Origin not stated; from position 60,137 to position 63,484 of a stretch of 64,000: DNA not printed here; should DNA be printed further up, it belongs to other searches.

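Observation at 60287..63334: Two complete GspE/PilB secretion-ATPase modules fused in one polypeptide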

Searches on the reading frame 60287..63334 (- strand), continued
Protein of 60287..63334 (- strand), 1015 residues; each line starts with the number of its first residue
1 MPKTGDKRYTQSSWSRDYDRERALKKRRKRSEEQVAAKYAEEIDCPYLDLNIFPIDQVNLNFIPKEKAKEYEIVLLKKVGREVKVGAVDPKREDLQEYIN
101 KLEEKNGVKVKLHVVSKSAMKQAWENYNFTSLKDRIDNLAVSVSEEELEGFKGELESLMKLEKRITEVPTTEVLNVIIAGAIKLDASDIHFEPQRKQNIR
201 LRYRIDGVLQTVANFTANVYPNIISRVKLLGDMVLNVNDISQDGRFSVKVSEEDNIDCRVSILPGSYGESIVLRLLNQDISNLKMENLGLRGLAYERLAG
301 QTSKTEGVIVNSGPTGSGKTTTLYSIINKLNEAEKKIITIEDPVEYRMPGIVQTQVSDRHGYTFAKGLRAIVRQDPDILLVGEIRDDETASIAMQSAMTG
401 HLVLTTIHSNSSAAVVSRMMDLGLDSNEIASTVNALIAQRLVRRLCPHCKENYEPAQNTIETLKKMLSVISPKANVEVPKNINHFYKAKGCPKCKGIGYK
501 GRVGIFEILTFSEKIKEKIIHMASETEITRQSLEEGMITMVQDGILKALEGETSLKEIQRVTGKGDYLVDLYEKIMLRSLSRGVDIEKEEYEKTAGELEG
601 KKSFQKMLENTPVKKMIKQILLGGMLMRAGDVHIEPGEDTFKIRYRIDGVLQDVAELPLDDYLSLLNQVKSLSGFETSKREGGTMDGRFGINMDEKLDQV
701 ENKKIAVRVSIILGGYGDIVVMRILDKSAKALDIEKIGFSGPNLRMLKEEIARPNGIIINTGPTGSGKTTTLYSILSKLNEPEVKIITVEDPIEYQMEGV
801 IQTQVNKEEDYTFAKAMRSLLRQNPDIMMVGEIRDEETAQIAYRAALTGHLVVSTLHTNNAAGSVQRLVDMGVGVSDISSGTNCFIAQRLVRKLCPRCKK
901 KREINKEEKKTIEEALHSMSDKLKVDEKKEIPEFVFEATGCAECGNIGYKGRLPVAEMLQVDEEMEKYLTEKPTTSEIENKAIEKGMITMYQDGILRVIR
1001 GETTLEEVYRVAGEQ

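Call 63: find_encoding_contigs(protein=P0337, flank=10000, max_places=1)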
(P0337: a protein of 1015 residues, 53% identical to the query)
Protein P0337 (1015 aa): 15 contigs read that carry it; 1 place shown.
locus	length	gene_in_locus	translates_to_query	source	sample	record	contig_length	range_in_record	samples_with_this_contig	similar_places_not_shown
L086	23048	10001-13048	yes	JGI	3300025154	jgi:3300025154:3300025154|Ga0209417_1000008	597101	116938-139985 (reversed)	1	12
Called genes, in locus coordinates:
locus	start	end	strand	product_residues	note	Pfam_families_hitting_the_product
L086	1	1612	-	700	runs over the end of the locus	PF01138:RNase_PH, PF03725:RNase_PH_C, PF03726:PNPase, PF01138:RNase_PH, PF00013:KH_1, PF00575:S1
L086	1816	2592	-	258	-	-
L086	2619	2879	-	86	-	PF01541:GIY-YIG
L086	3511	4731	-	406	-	PF28597:T2SSF_N, PF00482:T2SSF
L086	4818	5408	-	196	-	PF00574:CLP_protease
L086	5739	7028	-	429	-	PF05697:Trigger_N, PF00254:FKBP_C, PF05698:Trigger_C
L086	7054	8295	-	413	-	PF08529:NusA_N, PF00575:S1 (weak), PF13184:KH_NusA_1st, PF26594:KH_NusA_2nd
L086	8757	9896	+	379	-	PF01368:DHH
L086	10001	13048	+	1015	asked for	PF14532:Sigma54_activ_2 (faint), PF05157:MshEN (faint), PF00437:T2SSE, PF13238:AAA_18 (faint), PF01580:FtsK_SpoIIIE (faint), PF04851:ResIII (faint), PF00004:AAA (faint), PF00437:T2SSE, +12 more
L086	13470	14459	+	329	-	PF13173:AAA_14 (faint), PF05496:RuvB_N, PF00004:AAA, PF07728:AAA_5, PF17864:AAA_lid_4, PF05491:WHD_RuvB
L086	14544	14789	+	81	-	-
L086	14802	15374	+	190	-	PF03703:bPH_2 (weak)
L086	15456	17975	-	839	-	PF00912:Transgly, PF00905:Transpeptidase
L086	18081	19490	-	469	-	-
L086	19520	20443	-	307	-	PF02655:ATP-grasp_3 (weak), PF02955:GSH-S_ATP, PF08443:RimK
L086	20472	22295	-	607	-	PF02955:GSH-S_ATP, PF08443:RimK, PF02655:ATP-grasp_3 (weak), PF12060:DUF3541 (weak)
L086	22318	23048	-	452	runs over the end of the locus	PF14397:ATPgrasp_ST, PF02655:ATP-grasp_3 (faint), PF08443:RimK (faint), PF05618:RimB-like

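Call 64: find_encoding_contigs(protein=P0083, flank=10000, max_places=1)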
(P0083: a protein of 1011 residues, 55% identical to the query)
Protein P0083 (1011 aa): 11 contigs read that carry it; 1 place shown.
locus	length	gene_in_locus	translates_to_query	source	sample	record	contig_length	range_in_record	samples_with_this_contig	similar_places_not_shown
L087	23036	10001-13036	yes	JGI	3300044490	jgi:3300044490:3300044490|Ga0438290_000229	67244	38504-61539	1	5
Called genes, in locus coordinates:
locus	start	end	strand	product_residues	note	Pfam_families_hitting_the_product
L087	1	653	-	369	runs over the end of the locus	PF11258:DUF3048, PF17479:DUF3048_C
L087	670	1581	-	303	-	PF01149:Fapy_DNA_glyco, PF06831:H2TH, PF06827:zf-FPG_IleRS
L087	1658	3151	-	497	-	-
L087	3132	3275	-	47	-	-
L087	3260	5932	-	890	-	PF02739:5_3_exonuc_N, PF01367:5_3_exonuc, PF01612:DNA_pol_A_exo1, PF22619:DNA_polI_exo1, PF00476:DNA_pol_A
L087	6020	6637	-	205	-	PF02367:TsaE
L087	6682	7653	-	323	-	-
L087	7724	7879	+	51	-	-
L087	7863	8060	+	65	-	-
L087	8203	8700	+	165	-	-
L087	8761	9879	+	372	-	-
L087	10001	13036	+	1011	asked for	PF05157:MshEN, PF00437:T2SSE, PF25199:nSTAND_NTPase5 (faint), PF00004:AAA (faint), PF04851:ResIII (faint), PF13173:AAA_14 (faint), PF13401:AAA_22 (faint), PF00437:T2SSE, +3 more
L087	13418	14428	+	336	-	PF13173:AAA_14 (faint), PF05496:RuvB_N, PF01078:Mg_chelatase (faint), PF00004:AAA, PF07728:AAA_5 (weak), PF17864:AAA_lid_4, PF05491:WHD_RuvB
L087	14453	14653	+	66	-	-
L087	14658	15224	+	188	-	PF03703:bPH_2 (weak)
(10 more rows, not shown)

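Call 66: list_cluster_members(proteins=[P0121, P0122, P0123, P0125, P0126, P0128, P0131, P0132, P0133, P0139])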
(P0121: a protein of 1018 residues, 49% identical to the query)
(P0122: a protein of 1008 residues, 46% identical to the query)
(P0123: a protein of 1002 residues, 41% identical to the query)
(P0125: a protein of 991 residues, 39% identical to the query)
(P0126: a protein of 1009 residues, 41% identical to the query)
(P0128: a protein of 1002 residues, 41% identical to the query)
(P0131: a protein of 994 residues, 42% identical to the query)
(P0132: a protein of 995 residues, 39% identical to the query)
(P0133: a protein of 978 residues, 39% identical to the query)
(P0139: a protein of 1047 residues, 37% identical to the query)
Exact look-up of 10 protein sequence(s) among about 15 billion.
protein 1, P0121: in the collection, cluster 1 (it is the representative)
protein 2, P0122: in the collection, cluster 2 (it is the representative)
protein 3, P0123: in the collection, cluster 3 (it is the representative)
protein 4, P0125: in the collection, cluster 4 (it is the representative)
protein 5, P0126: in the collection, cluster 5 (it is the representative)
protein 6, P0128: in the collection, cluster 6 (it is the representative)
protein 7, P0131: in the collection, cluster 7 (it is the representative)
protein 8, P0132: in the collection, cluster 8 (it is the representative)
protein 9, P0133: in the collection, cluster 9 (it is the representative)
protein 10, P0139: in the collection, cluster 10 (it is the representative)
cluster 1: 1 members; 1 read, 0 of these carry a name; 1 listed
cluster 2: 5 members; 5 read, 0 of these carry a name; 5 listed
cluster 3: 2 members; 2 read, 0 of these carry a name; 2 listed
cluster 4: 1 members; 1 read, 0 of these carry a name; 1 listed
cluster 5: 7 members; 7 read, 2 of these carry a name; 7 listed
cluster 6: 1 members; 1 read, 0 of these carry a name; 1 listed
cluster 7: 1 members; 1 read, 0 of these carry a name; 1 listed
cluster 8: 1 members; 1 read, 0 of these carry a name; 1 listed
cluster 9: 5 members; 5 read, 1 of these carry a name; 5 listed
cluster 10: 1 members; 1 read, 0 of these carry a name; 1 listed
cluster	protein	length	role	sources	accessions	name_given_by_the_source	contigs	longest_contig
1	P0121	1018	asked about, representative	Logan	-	-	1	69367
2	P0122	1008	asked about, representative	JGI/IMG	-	-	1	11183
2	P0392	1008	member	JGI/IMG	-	-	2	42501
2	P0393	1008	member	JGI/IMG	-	-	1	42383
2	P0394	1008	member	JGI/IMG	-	-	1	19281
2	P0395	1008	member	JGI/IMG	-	-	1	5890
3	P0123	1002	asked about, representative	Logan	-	-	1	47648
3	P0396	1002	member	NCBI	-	-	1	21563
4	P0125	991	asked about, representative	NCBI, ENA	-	-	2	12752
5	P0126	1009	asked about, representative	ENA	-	-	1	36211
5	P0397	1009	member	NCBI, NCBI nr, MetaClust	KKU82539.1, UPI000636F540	MAG: General secretory pathway protein E [Parcubacteria group bacterium GW2011_GWA2_47_8] | status=active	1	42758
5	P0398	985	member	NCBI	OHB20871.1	MAG: hypothetical protein A2666_04455, partial [Parcubacteria group bacterium ...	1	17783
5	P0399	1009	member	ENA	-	-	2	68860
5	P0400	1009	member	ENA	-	-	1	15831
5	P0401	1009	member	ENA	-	-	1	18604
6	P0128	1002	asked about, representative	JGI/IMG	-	-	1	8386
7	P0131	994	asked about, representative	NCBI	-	-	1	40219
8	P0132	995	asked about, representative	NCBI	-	-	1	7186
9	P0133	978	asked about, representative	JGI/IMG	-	-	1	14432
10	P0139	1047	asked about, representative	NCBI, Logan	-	-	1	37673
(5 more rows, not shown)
